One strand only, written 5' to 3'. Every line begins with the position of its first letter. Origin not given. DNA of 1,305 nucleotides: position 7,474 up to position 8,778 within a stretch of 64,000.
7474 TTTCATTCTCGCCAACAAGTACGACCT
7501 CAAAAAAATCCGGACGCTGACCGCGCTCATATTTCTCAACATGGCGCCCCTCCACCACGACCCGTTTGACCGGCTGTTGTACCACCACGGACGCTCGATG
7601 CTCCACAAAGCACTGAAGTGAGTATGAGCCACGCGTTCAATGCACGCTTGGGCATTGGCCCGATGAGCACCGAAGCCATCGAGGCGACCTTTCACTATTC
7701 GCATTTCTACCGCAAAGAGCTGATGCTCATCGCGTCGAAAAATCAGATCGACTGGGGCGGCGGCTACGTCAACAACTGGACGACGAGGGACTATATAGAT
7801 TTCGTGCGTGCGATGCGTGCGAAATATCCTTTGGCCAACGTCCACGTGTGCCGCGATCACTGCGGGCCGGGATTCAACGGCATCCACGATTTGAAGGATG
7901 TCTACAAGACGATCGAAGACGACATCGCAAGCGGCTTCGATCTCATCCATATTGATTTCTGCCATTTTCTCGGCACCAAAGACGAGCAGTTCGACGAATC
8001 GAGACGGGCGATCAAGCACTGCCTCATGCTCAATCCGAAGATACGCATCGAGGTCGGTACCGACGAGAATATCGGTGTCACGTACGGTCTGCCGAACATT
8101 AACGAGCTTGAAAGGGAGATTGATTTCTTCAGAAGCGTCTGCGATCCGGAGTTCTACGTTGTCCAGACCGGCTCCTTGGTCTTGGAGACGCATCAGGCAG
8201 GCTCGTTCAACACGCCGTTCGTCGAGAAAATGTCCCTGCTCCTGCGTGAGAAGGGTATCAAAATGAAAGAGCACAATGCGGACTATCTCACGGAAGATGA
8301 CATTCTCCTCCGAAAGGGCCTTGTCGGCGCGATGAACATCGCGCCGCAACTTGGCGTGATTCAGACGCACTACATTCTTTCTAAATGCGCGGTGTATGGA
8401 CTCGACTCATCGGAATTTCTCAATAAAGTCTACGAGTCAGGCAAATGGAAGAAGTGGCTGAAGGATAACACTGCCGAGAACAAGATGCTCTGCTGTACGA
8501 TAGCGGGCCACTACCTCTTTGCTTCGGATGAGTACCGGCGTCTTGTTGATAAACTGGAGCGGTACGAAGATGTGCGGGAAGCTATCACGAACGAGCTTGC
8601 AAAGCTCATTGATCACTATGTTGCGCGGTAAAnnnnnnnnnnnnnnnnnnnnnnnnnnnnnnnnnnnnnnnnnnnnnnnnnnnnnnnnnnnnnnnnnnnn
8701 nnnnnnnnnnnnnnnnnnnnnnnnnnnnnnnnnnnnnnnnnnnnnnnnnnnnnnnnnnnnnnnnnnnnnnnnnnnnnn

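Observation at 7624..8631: GatZ/KbaZ-family protein embedded in a glycan operon, without a GatY/KbaY aldolase partner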

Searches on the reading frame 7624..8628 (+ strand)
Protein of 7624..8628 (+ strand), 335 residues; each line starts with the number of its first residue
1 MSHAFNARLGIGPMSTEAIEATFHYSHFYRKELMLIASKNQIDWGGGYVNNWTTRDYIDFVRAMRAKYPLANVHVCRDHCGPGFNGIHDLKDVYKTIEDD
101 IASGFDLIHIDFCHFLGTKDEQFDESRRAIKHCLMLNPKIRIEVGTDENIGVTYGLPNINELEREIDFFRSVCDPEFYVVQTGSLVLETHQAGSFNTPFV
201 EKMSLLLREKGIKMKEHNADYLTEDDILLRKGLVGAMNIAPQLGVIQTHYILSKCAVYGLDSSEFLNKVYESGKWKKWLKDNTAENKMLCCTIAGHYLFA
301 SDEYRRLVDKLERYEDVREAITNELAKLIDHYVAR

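Call 4: search_protein_families(library=pfam, proteins=[window:7624-8628:+], max_evalue=0.01)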
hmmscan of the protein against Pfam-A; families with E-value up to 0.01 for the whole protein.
window:7624-8628:+ (335 aa): 1 family
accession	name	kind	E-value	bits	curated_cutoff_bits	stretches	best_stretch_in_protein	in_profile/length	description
PF08013.17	GatZ_KbaZ-like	-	1.1e-05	24.8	26.7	1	18-125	26-138/420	D-tagatose-1,6-bisphosphate aldolase subunit GatZ/KbaZ-like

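Call 5: search_protein_families(library=ncbifam, proteins=[window:7624-8628:+], max_evalue=0.01)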
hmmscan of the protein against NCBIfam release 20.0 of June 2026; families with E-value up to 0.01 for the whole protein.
window:7624-8628:+ (335 aa): 2 families
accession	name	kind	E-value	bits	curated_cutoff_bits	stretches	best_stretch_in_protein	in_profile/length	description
NF012002.0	PRK15458.1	equivalog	3.7e-06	26.3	707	1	18-112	29-128/428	tagatose-bisphosphate aldolase subunit KbaZ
TIGR02810.1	agaZ_gatZ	equivalog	3.3e-05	23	568.8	1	18-113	25-125/420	D-tagatose-bisphosphate aldolase, class II, non-catalytic subunit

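Call 6: search_solved_structures(query=window:7624-8628:+, max_evalue=10, show_alignments=3)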
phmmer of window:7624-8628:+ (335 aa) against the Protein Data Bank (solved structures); distinct sequences matched with E-value up to 10: 9.
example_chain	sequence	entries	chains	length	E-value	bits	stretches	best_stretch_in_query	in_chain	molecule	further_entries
3txv_A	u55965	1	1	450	0.022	17.2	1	18-83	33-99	Probable tagatose 6-phosphate kinase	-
2fiq_A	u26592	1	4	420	0.025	17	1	18-112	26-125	putative tagatose 6-phosphate kinase 1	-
3r2q_A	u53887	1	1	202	0.43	12.9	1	192-216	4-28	Uncharacterized GST-like protein yibF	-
1aow_A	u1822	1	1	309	0.73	12.2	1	268-310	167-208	ANNEXIN IV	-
1i4a_A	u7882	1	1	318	0.75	12.1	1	268-310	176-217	ANNEXIN IV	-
1ann_A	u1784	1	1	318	0.75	12.1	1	268-310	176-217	ANNEXIN IV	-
5g5h_C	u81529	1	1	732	0.85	11.9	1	36-87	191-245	Aldehyde oxidoreductase molybdenum-binding subunit PaoC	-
5g5g_C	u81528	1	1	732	0.85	11.9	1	36-87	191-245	PUTATIVE XANTHINE DEHYDROGENASE YAGS FAD-BINDING SUBUNIT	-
1xpp_A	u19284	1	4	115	1.3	11.4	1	119-146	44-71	DNA-directed RNA polymerase subunit L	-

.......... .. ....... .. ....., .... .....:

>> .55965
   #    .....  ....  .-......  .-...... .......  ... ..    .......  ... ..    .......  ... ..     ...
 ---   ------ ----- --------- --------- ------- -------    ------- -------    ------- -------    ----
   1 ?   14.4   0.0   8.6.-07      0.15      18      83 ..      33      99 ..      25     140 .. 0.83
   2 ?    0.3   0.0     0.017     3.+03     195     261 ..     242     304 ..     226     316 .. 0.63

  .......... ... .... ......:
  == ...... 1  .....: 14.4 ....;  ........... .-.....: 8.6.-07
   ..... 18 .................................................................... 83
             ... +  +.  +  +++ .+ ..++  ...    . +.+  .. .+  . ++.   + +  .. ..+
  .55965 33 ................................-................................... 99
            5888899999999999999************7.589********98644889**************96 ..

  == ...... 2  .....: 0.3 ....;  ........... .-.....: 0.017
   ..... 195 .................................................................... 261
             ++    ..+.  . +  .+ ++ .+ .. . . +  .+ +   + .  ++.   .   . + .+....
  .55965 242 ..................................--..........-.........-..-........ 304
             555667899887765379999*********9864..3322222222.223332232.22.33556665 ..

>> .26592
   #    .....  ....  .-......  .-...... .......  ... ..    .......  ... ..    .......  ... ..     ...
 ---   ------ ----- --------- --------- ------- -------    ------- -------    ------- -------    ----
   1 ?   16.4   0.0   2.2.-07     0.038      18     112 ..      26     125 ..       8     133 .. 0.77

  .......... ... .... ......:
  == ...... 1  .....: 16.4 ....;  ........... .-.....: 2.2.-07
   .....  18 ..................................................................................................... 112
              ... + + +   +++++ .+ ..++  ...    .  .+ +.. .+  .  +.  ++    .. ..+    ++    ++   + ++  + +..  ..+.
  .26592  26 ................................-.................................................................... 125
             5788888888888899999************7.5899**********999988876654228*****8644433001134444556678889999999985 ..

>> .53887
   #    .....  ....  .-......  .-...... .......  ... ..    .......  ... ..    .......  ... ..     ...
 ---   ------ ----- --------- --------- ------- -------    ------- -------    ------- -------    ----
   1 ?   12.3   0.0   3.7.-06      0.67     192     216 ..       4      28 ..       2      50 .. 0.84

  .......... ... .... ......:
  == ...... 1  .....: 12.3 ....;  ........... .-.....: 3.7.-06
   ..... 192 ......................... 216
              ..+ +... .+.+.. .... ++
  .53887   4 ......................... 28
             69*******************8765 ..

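Call 7: find_homologous_proteins(query=window:7624-8628:+, max_evalue=0.001)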
Query window:7624-8628:+ (335 aa): 2417 proteins with E <= 0.001 among 3193 candidates; the best 120 are listed.
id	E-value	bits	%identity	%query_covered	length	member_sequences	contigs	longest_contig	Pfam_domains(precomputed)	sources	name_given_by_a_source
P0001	8.9e-231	783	100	100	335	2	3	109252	PF08013.18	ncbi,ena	ncbi:MAG: hypothetical protein AAB605_00585 [Patescibacteria group bacterium]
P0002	1.1e-191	654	82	99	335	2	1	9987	-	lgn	-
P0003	1.9e-178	611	75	100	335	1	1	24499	-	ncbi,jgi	jgi:hypothetical protein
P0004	4.4e-163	560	70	99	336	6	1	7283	PF08013.18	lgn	-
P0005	4.1e-161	554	69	100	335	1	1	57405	PF08013.18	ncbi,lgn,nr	ncbi:class II D-tagatose-bisphosphate aldolase, non-catalytic subunit [Candidatus Kaiserbacteria bac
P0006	1.3e-155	536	66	100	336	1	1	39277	PF01116.27,PF08013.18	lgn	-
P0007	1.5e-155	536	67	100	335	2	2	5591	-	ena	-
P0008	2.4e-150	518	65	98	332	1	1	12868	PF08013.18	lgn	-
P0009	1.8e-148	512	63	98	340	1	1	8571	PF08013.18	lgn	-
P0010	3.0e-147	508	63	98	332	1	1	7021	PF08013.18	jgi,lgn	jgi:hypothetical protein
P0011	3.4e-147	508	64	99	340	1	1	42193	PF08013.18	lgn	-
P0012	4.5e-147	508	64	98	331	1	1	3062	PF01116.27,PF08013.18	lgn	-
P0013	4.7e-147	508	62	98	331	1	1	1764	PF08013.18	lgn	-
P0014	1.1e-146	506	63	98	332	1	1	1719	PF08013.18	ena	-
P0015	3.2e-146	505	65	98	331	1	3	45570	PF08013.18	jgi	jgi:hypothetical protein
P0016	5.3e-146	504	63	98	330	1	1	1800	PF08013.18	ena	-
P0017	7.9e-146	504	65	98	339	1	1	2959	PF08013.18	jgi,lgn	-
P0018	8.0e-146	504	62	99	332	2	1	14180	PF08013.18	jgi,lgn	jgi:fructose/tagatose bisphosphate aldolase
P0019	9.1e-146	503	62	97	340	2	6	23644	PF08013.18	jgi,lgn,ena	-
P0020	1.2e-145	503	62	99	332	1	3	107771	PF08013.18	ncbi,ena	ncbi:MAG: class II D-tagatose-bisphosphate aldolase, non-catalytic subunit [Nanoarchaeota archaeon]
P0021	1.4e-145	503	61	99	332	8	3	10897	PF08013.18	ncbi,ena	ncbi:MAG: class II D-tagatose-bisphosphate aldolase, non-catalytic subunit [Nanoarchaeota archaeon]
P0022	2.0e-145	502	63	97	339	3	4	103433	PF08013.18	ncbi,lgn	-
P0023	2.1e-145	502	63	97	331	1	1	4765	PF08013.18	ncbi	-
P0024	3.0e-145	502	62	99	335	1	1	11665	PF08013.18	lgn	-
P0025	3.9e-145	501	62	99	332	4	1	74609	PF08013.18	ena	-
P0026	4.5e-145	501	62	98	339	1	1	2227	PF08013.18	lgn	-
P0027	6.5e-145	501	63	98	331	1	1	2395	PF08013.18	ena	-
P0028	7.3e-145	500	63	99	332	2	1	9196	PF08013.18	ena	-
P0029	1.0e-144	500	65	99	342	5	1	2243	PF01116.27,PF08013.18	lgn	-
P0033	2.7e-144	499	62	99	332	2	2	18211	PF08013.18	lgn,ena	-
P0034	3.4e-144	498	62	98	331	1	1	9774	PF08013.18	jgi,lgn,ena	-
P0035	4.5e-144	498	61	98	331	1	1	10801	PF08013.18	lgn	-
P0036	5.5e-144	498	63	99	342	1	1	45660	PF08013.18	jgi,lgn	jgi:hypothetical protein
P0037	1.4e-143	496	62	98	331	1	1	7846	PF08013.18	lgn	-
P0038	1.5e-143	496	62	98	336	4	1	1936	PF08013.18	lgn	-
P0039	1.8e-143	496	60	98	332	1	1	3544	PF08013.18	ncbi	-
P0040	1.9e-143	496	62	97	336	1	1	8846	PF08013.18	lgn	-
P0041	2.0e-143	496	61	100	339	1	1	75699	PF01116.27,PF08013.18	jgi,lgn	jgi:hypothetical protein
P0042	4.9e-143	494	61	99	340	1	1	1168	PF08013.18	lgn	-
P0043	4.9e-143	494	62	98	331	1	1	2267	PF08013.18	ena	-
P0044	7.0e-143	494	61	98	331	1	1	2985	PF08013.18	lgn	-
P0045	7.3e-143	494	62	98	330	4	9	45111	PF08013.18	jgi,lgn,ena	-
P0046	7.3e-143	494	61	98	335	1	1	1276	PF08013.18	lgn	-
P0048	8.2e-143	494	60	98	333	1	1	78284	PF08013.18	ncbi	-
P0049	9.4e-143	494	62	97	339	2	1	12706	PF01116.27,PF08013.18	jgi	jgi:hypothetical protein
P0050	1.0e-142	493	62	98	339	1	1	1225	PF08013.18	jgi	jgi:hypothetical protein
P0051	1.2e-142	493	62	98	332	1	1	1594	PF08013.18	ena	-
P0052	1.4e-142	493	62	97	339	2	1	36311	PF08013.18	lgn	-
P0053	1.4e-142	493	60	98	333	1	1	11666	PF08013.18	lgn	-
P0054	1.6e-142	493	61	98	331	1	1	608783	PF08013.18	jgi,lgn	jgi:hypothetical protein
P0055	1.8e-142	493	62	99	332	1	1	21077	PF08013.18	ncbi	-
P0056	2.2e-142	492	60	98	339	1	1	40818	PF08013.18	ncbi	ncbi:class II D-tagatose-bisphosphate aldolase non-catalytic subunit [Patescibacteria group bacteriu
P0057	2.2e-142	492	61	98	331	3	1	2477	PF08013.18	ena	-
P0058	2.2e-142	492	61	98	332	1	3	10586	PF08013.18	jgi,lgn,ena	-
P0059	3.2e-142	492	61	98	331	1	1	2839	PF08013.18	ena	-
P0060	3.5e-142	492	62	98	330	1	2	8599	PF08013.18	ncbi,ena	-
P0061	4.2e-142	491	62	99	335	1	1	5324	PF08013.18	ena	-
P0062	4.8e-142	491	62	97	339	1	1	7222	PF08013.18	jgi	jgi:hypothetical protein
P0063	4.9e-142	491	63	97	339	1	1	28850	PF08013.18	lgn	-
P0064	4.9e-142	491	61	98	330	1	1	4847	PF08013.18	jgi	jgi:tagatose-6-phosphate kinase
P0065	5.7e-142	491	61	98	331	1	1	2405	PF08013.18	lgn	-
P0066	6.0e-142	491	61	99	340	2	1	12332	PF08013.18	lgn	-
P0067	7.7e-142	491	61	98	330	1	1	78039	PF08013.18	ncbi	ncbi:MAG: class II D-tagatose-bisphosphate aldolase, non-catalytic subunit [Nanoarchaeota archaeon]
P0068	1.1e-141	490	65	96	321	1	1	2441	PF08013.18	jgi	jgi:hypothetical protein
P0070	1.4e-141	490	60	98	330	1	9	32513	PF08013.18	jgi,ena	-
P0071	1.7e-141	489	61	98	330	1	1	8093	PF08013.18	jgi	jgi:protein-tyrosine-phosphatase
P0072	1.7e-141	489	62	99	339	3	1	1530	PF08013.18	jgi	-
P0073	1.9e-141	489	62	97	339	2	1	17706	PF08013.18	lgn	-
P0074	2.3e-141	489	61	98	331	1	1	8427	PF08013.18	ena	-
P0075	2.5e-141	489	62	97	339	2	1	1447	PF08013.18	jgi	-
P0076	2.6e-141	489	60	98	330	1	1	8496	PF08013.18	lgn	-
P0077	3.1e-141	489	60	98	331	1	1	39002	PF08013.18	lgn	-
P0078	3.5e-141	488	62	97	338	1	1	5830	PF08013.18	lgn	-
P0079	4.1e-141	488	61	98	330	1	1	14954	PF08013.18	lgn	-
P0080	4.3e-141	488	60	99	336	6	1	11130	PF08013.18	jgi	-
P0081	4.3e-141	488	61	97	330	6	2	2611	PF08013.18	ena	-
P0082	5.4e-141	488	59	100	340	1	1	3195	PF08013.18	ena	-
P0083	5.9e-141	488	60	97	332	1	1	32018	PF08013.18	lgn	-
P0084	7.4e-141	487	60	98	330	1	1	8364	PF08013.18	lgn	-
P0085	8.7e-141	487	60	99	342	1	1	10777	PF08013.18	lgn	-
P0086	9.6e-141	487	59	99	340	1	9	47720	PF08013.18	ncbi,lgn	-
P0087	1.0e-140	487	62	97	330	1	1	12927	PF08013.18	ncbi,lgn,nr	ncbi:class II D-tagatose-bisphosphate aldolase, non-catalytic subunit [Candidatus Pacearchaeota arch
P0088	1.2e-140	487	61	98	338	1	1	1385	PF08013.18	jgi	jgi:hypothetical protein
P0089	1.3e-140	486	60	98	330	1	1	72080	PF08013.18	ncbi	ncbi:MAG: class II D-tagatose-bisphosphate aldolase, non-catalytic subunit [Candidatus Diapherotrite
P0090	1.4e-140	486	61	98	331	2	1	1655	PF08013.18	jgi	-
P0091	1.6e-140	486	61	97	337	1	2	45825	PF08013.18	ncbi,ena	-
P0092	1.6e-140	486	61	97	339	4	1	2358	PF08013.18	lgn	-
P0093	2.0e-140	486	61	97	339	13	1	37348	PF08013.18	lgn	-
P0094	2.2e-140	486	60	97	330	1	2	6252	PF08013.18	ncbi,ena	-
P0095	2.3e-140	486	62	97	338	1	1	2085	PF08013.18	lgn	-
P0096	2.9e-140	485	62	98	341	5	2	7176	PF08013.18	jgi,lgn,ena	-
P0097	3.1e-140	485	61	97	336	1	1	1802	PF08013.18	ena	-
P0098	3.6e-140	485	63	97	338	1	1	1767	PF08013.18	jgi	jgi:hypothetical protein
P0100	4.9e-140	485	60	97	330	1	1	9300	PF08013.18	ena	-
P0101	5.1e-140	485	61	99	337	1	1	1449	PF08013.18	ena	-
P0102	5.4e-140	484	61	98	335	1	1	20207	PF08013.18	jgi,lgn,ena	-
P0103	5.6e-140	484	60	98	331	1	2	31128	PF08013.18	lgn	-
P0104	6.4e-140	484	60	98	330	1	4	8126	PF08013.18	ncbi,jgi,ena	-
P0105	6.8e-140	484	61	97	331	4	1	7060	PF08013.18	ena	-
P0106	7.1e-140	484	61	97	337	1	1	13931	PF08013.18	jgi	jgi:hypothetical protein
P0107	7.9e-140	484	59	98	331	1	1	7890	PF08013.18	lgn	-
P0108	8.0e-140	484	61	98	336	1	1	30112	PF08013.18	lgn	-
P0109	8.4e-140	484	61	98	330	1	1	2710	PF08013.18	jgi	jgi:hypothetical protein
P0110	1.1e-139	483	61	97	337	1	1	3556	PF01116.27,PF08013.18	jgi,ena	-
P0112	1.6e-139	483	61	99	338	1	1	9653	PF01116.27,PF08013.18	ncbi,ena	-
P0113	1.6e-139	483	60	98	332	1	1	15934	PF08013.18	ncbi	-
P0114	1.8e-139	483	60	97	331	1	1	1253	PF08013.18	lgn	-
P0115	2.2e-139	482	62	97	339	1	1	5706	PF08013.18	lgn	-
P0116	2.7e-139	482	62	97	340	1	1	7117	PF08013.18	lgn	-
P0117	2.9e-139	482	61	97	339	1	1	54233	PF08013.18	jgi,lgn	-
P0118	3.1e-139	482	61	98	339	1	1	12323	PF01116.27,PF08013.18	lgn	-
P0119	5.4e-139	481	60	98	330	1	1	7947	PF08013.18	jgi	jgi:hypothetical protein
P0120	6.9e-139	481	59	99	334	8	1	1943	PF08013.18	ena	-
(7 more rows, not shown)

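Call 9: find_encoding_contigs(protein=P0020, flank=8000, max_places=3)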
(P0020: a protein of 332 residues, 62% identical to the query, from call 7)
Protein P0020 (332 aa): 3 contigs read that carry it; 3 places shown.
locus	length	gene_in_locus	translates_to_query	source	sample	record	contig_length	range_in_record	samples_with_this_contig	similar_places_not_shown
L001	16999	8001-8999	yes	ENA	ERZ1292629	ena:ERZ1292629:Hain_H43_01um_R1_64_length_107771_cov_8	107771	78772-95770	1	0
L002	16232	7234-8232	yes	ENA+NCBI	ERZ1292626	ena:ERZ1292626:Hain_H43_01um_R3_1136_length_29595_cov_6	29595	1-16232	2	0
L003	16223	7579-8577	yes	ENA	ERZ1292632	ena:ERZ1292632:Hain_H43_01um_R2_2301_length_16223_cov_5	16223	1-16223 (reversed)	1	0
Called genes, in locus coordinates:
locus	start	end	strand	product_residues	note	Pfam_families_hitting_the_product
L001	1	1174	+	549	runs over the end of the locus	PF02310:B12-binding (faint), PF04055:Radical_SAM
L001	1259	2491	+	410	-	-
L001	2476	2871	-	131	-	PF04892:VanZ-LLP1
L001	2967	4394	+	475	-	PF00702:Hydrolase, PF13419:HAD_2, PF13242:Hydrolase_like (weak), PF00483:NTP_transferase (weak), PF12804:NTP_transf_3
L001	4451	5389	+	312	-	PF00459:Inositol_P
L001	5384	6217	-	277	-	PF00294:PfkB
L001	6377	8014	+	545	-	-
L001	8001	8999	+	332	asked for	PF08013:GatZ_KbaZ-like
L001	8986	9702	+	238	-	PF00106:adh_short, PF01370:Epimerase, PF08659:KR, PF13561:adh_short_C2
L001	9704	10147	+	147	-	PF07883:Cupin_2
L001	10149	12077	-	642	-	PF02310:B12-binding, PF04055:Radical_SAM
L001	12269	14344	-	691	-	PF00070:Pyr_redox (faint), PF01408:GFO_IDH_MocA, PF01488:Shikimate_DH (faint), PF02737:3HCDH_N (faint), PF03435:Sacchrp_dh_NADP (faint), PF03807:F420_oxidored (faint), PF07992:Pyr_redox_2 (faint), PF01266:DAO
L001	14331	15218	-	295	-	PF13439:Glyco_transf_4, PF00534:Glycos_transf_1 (weak)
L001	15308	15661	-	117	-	-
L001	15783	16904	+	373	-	PF01075:Glyco_transf_9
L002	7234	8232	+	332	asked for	PF08013:GatZ_KbaZ-like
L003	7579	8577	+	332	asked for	PF08013:GatZ_KbaZ-like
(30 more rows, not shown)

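Call 10: find_encoding_contigs(protein=P0054, flank=8000, max_places=2)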
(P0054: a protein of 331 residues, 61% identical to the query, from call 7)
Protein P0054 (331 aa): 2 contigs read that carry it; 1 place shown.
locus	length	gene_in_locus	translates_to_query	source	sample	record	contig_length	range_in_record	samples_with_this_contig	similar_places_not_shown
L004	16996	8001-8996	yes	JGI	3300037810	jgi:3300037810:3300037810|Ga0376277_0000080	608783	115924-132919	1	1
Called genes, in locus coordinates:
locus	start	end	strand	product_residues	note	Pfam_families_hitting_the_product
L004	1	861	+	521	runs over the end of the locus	PF02355:SecD_SecF_C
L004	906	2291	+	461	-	PF01554:MatE (weak), PF01943:Polysacc_synt, PF13440:Polysacc_synt_3, PF01554:MatE (weak)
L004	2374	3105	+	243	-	PF12804:NTP_transf_3, PF20202:DUF6564 (weak)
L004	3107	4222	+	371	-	PF00266:Aminotran_5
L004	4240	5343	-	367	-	PF01008:IF-2B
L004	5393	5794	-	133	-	PF04892:VanZ-LLP1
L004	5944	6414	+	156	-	PF08282:Hydrolase_3 (weak)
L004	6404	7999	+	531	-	PF12804:NTP_transf_3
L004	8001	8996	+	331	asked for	PF08013:GatZ_KbaZ-like (faint)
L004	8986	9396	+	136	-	PF01050:MannoseP_isomer (weak), PF07883:Cupin_2 (weak)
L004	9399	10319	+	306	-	PF13489:Methyltransf_23 (weak), PF08241:Methyltransf_11, PF08242:Methyltransf_12 (faint), PF13649:Methyltransf_25 (weak), PF13847:Methyltransf_31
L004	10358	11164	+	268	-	PF01066:CDP-OH_P_transf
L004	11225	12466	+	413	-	-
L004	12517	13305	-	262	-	-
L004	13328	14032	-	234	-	PF00483:NTP_transferase (faint), PF12804:NTP_transf_3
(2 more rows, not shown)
